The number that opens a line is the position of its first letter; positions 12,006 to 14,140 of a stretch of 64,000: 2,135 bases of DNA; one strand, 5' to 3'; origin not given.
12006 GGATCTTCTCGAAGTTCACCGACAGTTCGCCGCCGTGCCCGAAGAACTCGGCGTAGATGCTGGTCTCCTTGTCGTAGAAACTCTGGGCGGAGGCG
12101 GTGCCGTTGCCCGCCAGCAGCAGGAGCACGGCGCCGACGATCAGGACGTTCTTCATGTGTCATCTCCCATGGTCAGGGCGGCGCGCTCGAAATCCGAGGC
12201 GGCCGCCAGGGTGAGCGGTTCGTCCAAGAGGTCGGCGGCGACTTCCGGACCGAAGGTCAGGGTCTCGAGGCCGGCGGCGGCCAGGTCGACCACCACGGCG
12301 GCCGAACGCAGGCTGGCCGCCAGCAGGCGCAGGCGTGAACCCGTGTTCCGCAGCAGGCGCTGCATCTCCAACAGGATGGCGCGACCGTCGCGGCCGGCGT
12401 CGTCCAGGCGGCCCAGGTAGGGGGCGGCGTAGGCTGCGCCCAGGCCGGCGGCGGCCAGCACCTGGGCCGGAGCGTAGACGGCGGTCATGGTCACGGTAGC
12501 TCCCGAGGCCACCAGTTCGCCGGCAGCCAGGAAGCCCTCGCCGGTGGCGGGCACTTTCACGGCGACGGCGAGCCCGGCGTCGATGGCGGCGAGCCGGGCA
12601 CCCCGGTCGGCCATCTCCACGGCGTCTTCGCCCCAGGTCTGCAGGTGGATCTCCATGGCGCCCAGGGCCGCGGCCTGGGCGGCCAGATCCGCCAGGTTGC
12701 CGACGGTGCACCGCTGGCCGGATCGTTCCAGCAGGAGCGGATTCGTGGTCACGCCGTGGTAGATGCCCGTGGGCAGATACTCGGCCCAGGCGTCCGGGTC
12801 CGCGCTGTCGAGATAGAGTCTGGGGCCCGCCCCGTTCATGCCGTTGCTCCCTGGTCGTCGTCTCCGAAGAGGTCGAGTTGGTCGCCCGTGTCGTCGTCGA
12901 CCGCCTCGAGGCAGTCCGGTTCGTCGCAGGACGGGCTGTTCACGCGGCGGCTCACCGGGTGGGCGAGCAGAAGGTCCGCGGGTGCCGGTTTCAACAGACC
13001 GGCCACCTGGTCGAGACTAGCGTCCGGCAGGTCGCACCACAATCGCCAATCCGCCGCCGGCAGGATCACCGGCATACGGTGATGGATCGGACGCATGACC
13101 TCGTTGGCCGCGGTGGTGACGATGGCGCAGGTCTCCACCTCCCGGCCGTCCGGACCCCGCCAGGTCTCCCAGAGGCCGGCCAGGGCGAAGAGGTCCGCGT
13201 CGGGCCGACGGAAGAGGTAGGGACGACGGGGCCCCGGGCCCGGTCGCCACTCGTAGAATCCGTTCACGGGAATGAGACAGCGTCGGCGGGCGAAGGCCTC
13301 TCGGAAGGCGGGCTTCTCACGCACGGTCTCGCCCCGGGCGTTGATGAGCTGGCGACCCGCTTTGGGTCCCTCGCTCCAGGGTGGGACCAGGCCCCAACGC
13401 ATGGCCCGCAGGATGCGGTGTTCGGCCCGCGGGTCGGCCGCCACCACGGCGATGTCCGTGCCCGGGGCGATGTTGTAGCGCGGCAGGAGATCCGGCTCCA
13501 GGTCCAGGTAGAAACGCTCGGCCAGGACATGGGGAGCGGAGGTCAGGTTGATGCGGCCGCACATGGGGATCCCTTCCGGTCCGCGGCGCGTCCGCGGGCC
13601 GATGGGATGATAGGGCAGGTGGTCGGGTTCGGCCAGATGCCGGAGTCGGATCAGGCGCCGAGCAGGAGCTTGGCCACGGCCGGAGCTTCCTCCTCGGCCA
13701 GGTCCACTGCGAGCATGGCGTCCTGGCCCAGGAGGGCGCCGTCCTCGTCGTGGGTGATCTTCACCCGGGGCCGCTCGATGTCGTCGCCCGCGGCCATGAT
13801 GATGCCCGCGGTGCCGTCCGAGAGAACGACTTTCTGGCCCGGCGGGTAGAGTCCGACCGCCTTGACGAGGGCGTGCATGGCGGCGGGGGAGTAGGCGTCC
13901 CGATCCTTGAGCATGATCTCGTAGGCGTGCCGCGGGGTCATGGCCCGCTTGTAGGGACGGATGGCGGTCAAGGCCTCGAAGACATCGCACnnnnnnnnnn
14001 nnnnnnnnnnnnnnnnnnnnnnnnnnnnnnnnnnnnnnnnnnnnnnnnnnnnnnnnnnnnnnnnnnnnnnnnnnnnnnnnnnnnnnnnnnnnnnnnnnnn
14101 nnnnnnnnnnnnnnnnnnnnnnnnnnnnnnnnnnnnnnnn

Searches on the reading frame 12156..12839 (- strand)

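Call 55: search_protein_families(library=pfam, proteins=[window:12156-12839:-], max_evalue=0.00001)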
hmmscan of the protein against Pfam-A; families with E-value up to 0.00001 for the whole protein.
window:12156-12839:- (228 aa): 1 family
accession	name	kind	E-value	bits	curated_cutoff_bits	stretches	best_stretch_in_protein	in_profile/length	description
PF00923.25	TAL_FSA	-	9.7e-31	107.6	27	1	8-211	1-239/285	Transaldolase/Fructose-6-phosphate aldolase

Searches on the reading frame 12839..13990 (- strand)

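Call 55: search_protein_families(library=pfam, proteins=[window:12839-13990:-], max_evalue=0.00001)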
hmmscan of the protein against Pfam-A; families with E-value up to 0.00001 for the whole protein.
window:12839-13990:- (384 aa): 1 family
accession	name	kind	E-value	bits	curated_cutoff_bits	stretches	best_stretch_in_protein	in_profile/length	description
PF02586.19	SRAP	-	8.1e-72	241.7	27.1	1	143-353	1-214/214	SOS response associated peptidase (SRAP)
